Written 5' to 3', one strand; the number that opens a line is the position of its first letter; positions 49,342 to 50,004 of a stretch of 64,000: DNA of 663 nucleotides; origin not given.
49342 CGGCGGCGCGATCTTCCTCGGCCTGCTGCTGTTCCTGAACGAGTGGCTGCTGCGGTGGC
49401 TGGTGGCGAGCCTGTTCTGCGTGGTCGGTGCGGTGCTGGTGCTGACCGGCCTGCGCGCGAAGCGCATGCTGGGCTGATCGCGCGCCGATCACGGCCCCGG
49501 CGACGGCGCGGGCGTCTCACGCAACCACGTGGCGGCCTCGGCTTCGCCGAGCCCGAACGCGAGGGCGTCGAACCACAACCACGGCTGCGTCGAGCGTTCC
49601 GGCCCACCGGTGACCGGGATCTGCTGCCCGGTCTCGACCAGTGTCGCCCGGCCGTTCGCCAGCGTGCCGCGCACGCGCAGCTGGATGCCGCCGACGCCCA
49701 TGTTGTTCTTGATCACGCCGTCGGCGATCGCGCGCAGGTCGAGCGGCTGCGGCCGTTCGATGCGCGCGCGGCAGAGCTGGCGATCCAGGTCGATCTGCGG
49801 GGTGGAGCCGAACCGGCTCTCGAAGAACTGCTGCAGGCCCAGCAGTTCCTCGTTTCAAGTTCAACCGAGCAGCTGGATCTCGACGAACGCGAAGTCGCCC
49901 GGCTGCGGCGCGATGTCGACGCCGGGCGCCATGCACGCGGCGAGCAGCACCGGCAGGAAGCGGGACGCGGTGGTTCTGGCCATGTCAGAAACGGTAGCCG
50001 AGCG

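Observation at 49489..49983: Lipoprotein gene with G-TGA-ACT-TGA-N in frame, followed by a 13-bp SECIS-like hairpin: candidate di-selenocysteine (U-x-U) protein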

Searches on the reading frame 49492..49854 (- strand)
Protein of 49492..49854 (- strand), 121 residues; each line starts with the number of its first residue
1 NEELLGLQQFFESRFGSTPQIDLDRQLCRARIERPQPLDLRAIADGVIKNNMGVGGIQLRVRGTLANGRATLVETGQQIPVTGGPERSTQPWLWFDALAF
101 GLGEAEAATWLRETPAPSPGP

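Call 20: find_related_loci(query=A1, collection=genome_contigs, flank=10000)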
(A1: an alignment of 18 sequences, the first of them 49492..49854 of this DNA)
Query A1 (121 aa) in genome_contigs; peptide patterns used: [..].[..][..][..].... (x = any residue, [..] = any of these).
10 stretches matched a pattern; 6 encode a relative of the query (tblastn E <= 1e-3); 6 distinct loci.
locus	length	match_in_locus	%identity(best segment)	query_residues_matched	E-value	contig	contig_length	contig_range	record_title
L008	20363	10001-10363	87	1-121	3e-68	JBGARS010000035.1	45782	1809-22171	MAG: Planctomycetota bacterium isolate MAG_AAO_AS.17 AAOAS-17_NODE_35_length_45782_cov_5.974379, whole genome shotgun se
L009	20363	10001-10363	74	1-121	6e-59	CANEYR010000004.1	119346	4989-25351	MAG: Planctomycetota bacterium isolate CH-Oct18-165 genome assembly, contig: CH-Oct18-C96, whole genome shotgun sequence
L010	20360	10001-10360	77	1-120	3e-59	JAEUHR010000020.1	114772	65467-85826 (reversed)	MAG: Planctomycetota bacterium isolate new MAG-22 k141_2939367, whole genome shotgun sequence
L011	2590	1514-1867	74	1-118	9e-58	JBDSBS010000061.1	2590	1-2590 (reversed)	MAG: Planctomycetota bacterium isolate cluster1_bin.139 k127_25923, whole genome shotgun sequence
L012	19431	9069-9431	73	1-121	1e-56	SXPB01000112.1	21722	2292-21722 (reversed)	MAG: Planctomycetia bacterium isolate F1-120-MAGs241 F1-120__c282619, whole genome shotgun sequence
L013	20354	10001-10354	72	1-118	2e-56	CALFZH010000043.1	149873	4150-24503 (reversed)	MAG TPA_asm: uncultured bacterium isolate SRR1506984_bin.22_CONCOCT_v1.1_MAG genome assembly, contig: ERZ761607.143, who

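Call 21: find_related_loci(query=A1, collection=metagenome_contigs, flank=10000)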
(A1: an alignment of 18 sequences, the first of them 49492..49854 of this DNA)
Query A1 (121 aa) in metagenome_contigs; peptide patterns used: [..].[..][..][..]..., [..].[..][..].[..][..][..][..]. (x = any residue, [..] = any of these).
227 stretches matched a pattern; 11 encode a relative of the query (tblastn E <= 1e-3); 11 distinct loci.
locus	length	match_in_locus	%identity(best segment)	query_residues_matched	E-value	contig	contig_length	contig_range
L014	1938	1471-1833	87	1-121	3e-70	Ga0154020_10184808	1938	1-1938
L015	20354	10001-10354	74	1-118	3e-57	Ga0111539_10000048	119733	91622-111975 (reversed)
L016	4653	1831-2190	74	1-120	2e-57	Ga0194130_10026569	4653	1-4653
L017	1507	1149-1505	75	1-119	3e-59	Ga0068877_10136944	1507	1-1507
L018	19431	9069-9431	73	1-121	1e-56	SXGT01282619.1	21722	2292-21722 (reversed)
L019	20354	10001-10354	72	1-118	2e-56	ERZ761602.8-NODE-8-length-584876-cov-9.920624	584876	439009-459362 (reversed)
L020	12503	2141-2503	69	1-121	1e-55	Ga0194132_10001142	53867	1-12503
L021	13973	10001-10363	69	1-121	1e-55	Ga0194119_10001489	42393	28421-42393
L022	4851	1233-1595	69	1-121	2e-54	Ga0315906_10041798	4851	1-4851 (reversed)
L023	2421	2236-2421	84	1-62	2e-32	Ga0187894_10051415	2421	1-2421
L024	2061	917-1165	47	1-83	1e-22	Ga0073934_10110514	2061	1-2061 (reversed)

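Call 37: search_protein_representatives(alignment_id=A2)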
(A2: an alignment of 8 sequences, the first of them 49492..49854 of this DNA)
Query: 8 sequences, 116 profile positions. Proteins with E-value up to 0.001 (for the whole library): 84; up to 1e-10: 45; up to 1e-30: 2. The best 84 are listed.
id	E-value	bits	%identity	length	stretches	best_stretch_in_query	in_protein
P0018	2.3e-38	146.6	-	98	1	21-113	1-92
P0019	8.5e-31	122.2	-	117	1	1-113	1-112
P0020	2.3e-26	107.9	-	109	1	2-99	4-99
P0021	2.9e-25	104.3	-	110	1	1-107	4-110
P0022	4.2e-25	103.8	-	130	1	7-108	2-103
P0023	3.0e-24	101.1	-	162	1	1-113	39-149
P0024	2.8e-23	97.9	-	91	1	31-114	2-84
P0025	5.7e-23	97.0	-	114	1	6-102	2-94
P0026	7.4e-23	96.6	-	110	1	1-106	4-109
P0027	5.2e-21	90.7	-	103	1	31-113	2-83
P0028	9.7e-21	89.8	-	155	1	1-99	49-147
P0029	4.2e-20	87.7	-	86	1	31-114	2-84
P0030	9.7e-20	86.5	-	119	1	1-107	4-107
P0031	1.4e-19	86.0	-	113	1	2-112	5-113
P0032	7.5e-19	83.7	-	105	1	2-106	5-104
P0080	3.0e-07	46.3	-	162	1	8-106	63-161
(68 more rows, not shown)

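Call 41: find_encoding_contigs(protein=P0023, flank=8000, max_places=3)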
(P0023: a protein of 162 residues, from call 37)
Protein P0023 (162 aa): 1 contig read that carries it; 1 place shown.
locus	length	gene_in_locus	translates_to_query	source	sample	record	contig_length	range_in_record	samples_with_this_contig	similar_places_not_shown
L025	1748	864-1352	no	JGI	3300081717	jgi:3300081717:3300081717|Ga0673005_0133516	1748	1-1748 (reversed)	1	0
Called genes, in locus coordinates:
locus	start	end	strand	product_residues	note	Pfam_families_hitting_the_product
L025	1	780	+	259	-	?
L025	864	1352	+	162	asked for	-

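Call 44: find_encoding_contigs(protein=P0028, flank=8000, max_places=3)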
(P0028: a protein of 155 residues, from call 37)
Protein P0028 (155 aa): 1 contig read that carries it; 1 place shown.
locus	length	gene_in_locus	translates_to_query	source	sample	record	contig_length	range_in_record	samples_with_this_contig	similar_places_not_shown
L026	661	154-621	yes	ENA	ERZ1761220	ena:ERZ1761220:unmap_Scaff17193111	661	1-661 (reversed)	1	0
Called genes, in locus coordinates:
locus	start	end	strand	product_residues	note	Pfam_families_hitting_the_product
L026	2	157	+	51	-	?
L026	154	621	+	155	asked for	-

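Call 45: find_encoding_contigs(protein=P0080, flank=8000, max_places=3)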
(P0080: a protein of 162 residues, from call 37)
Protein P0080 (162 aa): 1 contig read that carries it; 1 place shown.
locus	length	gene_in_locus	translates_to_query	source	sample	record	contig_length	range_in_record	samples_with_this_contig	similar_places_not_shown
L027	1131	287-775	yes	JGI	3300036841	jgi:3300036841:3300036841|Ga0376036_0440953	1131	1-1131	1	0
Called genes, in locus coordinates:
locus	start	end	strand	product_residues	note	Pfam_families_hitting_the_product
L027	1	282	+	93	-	?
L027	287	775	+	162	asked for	-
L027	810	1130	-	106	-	?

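Call 61: predict_structure(alignment_id=A6)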
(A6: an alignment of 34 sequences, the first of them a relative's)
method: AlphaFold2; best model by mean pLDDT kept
length: 155 residues; sequences in the alignment: 34
mean_pLDDT: 91.7   pTM: 0.82
mean pLDDT of the five models: 91.7, 91.7, 91.4, 90.4, 90.2
residues with pLDDT >= 90: 121; 70-90: 23; 50-70: 11; < 50: 0
segments of 3 or more residues with pLDDT < 50: none
pLDDT, mean of each block of 10 residues (from residue 1): 70 65 95 95 84 98 95 98 96 96 98 98 97 98 91 95
secondary structure, 60 per line:
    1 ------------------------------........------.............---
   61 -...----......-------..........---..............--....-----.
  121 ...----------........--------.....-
elements in order: E31-38 H45-57 E62-64 E69-74 H82-91 E95-108 E111-114 E120-123 E134-141 E150-154

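Call 63: fold_search(model_id=the predicted structure, library=pdb)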
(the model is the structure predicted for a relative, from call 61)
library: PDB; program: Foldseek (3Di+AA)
matches with E <= 10: 758; with E <= 0.001: 0
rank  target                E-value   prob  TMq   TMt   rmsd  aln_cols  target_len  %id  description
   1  6fp6_F                7.2e-03  0.99  0.37  0.26   7.8       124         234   18  Complex of human Cu,Zn SOD1 with the human copper chaperone for SOD1 in a compact conformation (released 2019-01-30)
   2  6fp6_H                9.6e-03  0.99  0.37  0.26   7.8       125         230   22  Complex of human Cu,Zn SOD1 with the human copper chaperone for SOD1 in a compact conformation (released 2019-01-30)
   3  6fp6_P                1.1e-02  0.99  0.38  0.27   7.4       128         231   19  Complex of human Cu,Zn SOD1 with the human copper chaperone for SOD1 in a compact conformation (released 2019-01-30)
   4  6fp6_B                1.2e-02  0.99  0.37  0.26   7.7       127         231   21  Complex of human Cu,Zn SOD1 with the human copper chaperone for SOD1 in a compact conformation (released 2019-01-30)
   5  1cc7                  1.3e-02  1.00  0.36  0.71   2.7        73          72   18  CRYSTAL STRUCTURE OF THE ATX1 METALLOCHAPERONE PROTEIN (released 1999-12-12)
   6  6fp6_J                1.3e-02  0.99  0.37  0.26   7.6       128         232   20  Complex of human Cu,Zn SOD1 with the human copper chaperone for SOD1 in a compact conformation (released 2019-01-30)
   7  6fp6_D                1.9e-02  0.98  0.38  0.26   7.6       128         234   19  Complex of human Cu,Zn SOD1 with the human copper chaperone for SOD1 in a compact conformation (released 2019-01-30)
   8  3k7r_A                2.1e-02  1.00  0.35  0.70   2.7        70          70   20  Crystal structure of [TM][CuAtx1]3 (released 2009-11-24)
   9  1fd8                  2.2e-02  1.00  0.37  0.70   2.9        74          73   18  SOLUTION STRUCTURE OF THE CU(I) FORM OF THE YEAST METALLOCHAPERONE, ATX1 (released 2001-03-14)
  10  6fon_A                2.7e-02  0.85  0.31  0.21  13.5       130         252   15  Elongated conformer of the human copper chaperone for SOD1 complexed with human SOD1 (released 2019-01-30)
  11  3k7r_I                3.1e-02  1.00  0.36  0.72   2.6        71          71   22  Crystal structure of [TM][CuAtx1]3 (released 2009-11-24)
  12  7dc1_B                3.7e-02  1.00  0.33  0.67   2.7        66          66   15  Crystal structure of human copper homeostatic proteins atox1 (released 2021-10-27)
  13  3k7r_L                4.2e-02  1.00  0.34  0.69   2.7        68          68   20  Crystal structure of [TM][CuAtx1]3 (released 2009-11-24)
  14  5oyh_A                4.2e-02  0.41  0.25  0.22  11.9       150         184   10  crystal structure of the catalytic core of a rhodopsin-guanylyl cyclase with converted specificity in complex with ATP (released 2018-06-06)
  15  5vdf_F                5.2e-02  1.00  0.35  0.70   2.6        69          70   19  Crystal Structure of Cu(I)-loaded yeast Atx1: Crystal Form II (released 2018-02-07)
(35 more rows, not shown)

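Call 65: find_homologous_proteins(query=A6, max_evalue=0.001)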
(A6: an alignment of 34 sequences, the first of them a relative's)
Query A6 (34 sequences) (155 aa, profile of the alignment): 40 proteins with E <= 0.001 among 8000 candidates.
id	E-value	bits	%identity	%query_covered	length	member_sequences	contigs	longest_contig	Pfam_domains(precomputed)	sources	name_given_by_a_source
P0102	6.4e-41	157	50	65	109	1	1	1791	-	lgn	-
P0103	1.2e-39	153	50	65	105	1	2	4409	-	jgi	jgi:hypothetical protein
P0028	1.5e-39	153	100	100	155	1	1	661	-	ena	-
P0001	9.0e-38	147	40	60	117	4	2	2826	-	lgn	-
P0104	9.4e-36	140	76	99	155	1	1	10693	-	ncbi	-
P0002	9.7e-36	140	44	50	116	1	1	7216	-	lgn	-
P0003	9.9e-36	140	40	59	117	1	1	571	-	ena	-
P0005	2.7e-35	139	41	61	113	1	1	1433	-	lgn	-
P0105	9.6e-35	137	52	65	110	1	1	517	-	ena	-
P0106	1.2e-34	137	50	68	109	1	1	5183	-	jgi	jgi:hypothetical protein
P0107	1.2e-34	137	50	69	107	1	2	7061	-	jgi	jgi:hypothetical protein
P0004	1.5e-34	136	39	59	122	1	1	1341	-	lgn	-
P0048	1.6e-34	136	56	94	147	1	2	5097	-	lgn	-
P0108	1.7e-34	136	42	63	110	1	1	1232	-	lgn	-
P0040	2.7e-34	136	49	90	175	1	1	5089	-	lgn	-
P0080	4.6e-28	116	30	87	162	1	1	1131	-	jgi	jgi:hypothetical protein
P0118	5.0e-28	115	46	92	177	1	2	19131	-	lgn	-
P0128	1.0e-16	79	26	96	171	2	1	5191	-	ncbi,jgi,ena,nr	ncbi:MAG TPA: hypothetical protein VEN81_03550 [Planctomycetota bacterium]|nr:hypothetical protein [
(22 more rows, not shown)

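Call 67: find_encoding_contigs(protein=P0118, flank=10000, max_places=2)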
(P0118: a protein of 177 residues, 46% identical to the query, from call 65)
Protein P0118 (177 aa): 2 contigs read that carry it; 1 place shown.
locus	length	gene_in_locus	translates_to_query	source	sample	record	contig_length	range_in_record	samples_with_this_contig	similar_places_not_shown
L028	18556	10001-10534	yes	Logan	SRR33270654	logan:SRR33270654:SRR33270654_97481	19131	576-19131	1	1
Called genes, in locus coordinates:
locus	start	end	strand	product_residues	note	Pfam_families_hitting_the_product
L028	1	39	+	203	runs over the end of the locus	?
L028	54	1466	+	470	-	PF02321:OEP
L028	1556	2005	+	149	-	PF03203:MerC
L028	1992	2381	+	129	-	-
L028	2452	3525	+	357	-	PF13487:HD_5, PF01966:HD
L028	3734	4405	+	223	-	PF04945:YHS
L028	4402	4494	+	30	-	-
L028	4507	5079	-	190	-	PF04945:YHS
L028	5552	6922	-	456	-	-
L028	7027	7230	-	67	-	-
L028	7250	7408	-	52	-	-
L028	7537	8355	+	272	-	PF04945:YHS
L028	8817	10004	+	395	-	PF02163:Peptidase_M50, PF00571:CBS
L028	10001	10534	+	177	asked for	-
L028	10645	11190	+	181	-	PF05685:Uma2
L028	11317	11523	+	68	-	-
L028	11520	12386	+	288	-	PF01145:Band_7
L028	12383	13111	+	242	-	-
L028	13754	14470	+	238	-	-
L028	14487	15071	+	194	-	PF00571:CBS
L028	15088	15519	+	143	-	-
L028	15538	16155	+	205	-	-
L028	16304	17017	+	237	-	PF19335:HMBD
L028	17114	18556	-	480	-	?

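Call 68: find_encoding_contigs(protein=P0107, flank=8000, max_places=2)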
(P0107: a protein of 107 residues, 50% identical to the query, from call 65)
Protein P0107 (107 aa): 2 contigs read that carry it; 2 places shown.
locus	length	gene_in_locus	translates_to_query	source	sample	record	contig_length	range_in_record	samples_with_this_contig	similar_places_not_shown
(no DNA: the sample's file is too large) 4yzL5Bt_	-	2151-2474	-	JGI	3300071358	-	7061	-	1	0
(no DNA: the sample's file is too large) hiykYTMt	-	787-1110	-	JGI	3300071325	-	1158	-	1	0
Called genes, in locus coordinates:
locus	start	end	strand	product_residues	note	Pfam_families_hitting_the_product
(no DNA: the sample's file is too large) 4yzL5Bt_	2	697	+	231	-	?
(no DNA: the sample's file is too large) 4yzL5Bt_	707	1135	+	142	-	-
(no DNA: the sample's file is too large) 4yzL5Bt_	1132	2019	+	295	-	-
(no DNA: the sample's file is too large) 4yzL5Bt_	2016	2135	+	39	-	-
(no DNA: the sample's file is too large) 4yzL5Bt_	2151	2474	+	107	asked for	-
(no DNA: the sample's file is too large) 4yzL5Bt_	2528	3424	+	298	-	-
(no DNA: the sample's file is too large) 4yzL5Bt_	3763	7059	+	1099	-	?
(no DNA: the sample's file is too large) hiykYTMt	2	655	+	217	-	?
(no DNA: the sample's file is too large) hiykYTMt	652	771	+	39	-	-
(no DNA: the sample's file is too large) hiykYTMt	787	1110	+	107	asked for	-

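Call 69: find_encoding_contigs(protein=P0103, flank=8000, max_places=2)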
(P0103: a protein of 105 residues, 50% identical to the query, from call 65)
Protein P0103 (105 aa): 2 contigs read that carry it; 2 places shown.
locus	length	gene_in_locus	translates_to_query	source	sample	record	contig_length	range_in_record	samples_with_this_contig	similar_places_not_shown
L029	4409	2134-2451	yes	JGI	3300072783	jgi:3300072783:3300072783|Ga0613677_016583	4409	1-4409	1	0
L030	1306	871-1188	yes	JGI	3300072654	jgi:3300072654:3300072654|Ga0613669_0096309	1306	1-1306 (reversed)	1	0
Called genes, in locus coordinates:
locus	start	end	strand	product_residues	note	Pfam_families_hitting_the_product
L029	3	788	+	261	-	?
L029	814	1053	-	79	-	PF19335:HMBD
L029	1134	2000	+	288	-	PF13557:Phenol_MetA_deg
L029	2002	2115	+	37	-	-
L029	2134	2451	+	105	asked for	-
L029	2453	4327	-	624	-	PF00930:DPPIV_N (faint), PF26549:Tricorn_N, PF26550:Tricorn_2nd (weak), PF26549:Tricorn_N (weak), PF07676:PD40 (weak), PF26549:Tricorn_N, PF00326:Peptidase_S9, PF20434:BD-FAE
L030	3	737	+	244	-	?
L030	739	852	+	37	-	-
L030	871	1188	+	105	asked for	-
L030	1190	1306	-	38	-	?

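Call 70: find_encoding_contigs(protein=P0128, flank=8000, max_places=2)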
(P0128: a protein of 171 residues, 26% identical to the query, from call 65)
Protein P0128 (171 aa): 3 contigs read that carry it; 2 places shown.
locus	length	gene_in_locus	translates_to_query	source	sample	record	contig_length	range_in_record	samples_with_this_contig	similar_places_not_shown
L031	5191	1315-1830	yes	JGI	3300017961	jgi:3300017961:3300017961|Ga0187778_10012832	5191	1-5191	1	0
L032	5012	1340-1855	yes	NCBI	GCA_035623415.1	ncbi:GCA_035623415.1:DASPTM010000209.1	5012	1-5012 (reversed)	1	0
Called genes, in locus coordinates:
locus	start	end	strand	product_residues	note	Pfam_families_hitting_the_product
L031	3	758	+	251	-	?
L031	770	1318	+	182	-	PF12849:PBP_like_2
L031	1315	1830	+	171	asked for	-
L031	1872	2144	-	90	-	-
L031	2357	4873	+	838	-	PF00343:Phosphorylase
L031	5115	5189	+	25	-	?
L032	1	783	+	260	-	?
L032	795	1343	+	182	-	PF12849:PBP_like_2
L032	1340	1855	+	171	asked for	-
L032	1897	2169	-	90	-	-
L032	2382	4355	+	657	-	PF00343:Phosphorylase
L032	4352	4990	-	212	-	-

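Call 73: search_protein_families(library=pfam, proteins=[L028:8817-10004:+, L028:1556-2005:+, L028:1992-2381:+, L028:3734-4405:+, L028:7537-8355:+, L028:16304-17017:+, L029:814-1053:-, L028:10645-11190:+, L031:770-1318:+, L028:5552-6922:-], max_evalue=0.01)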
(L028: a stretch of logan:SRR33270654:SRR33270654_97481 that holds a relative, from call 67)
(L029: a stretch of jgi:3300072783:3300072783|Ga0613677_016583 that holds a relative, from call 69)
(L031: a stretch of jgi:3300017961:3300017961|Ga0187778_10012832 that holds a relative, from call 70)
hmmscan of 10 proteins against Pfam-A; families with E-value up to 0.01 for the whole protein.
L028:8817-10004:+ (395 aa): 3 families
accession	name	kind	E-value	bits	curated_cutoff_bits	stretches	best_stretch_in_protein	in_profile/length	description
PF02163.28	Peptidase_M50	-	2.2e-24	86.5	27.2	2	76-149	3-102/221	Peptidase family M50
PF00571.33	CBS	-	1.7e-13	51.1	24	1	330-384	3-56/57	CBS domain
PF13398.12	Peptidase_M50B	-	4.2e-05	23.8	26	1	82-147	24-89/201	Peptidase M50B-like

L028:1556-2005:+ (149 aa): 1 family
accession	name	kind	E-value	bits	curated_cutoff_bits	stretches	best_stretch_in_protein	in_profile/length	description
PF03203.19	MerC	-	1.3e-07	32.6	27.6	1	18-115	9-107/108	MerC mercury resistance protein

L028:1992-2381:+ (129 aa): 0 families

L028:3734-4405:+ (223 aa): 1 family
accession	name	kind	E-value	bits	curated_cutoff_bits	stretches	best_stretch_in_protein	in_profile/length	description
PF04945.19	YHS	-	8.3e-10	38.9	30.3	1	174-220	1-46/47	YHS domain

L028:7537-8355:+ (272 aa): 2 families
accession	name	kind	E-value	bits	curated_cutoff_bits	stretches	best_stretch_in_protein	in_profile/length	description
PF04945.19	YHS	-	9e-10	38.8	30.3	1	185-229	1-44/47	YHS domain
PF24273.1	TRASH_HVO_1752_C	-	0.0091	16.6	27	0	202-222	17-37/47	HVO_1752, C-terminal TRASH domain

L028:16304-17017:+ (237 aa): 1 family
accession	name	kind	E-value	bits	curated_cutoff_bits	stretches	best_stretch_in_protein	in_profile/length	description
PF19335.5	HMBD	-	1.5e-07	31.7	23.6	1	198-220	4-26/28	Heavy metal binding domain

L029:814-1053:- (79 aa): 1 family
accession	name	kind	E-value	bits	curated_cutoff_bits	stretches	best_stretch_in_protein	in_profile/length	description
PF19335.5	HMBD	-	1.2e-07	32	23.6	1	39-64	2-28/28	Heavy metal binding domain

L028:10645-11190:+ (181 aa): 1 family
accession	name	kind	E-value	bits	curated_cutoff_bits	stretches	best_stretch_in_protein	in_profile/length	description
PF05685.18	Uma2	-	2.9e-35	121.7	27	1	11-175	2-171/172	Putative restriction endonuclease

L031:770-1318:+ (182 aa): 1 family
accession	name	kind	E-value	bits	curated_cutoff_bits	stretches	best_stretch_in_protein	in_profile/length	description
PF12849.12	PBP_like_2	-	1.7e-07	31.7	27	1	42-155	93-188/267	PBP superfamily domain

L028:5552-6922:- (456 aa): 1 family
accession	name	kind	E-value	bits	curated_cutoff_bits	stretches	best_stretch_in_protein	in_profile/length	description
PF02321.23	OEP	-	1.7e-07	31.6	22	1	348-447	88-186/187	Outer membrane efflux protein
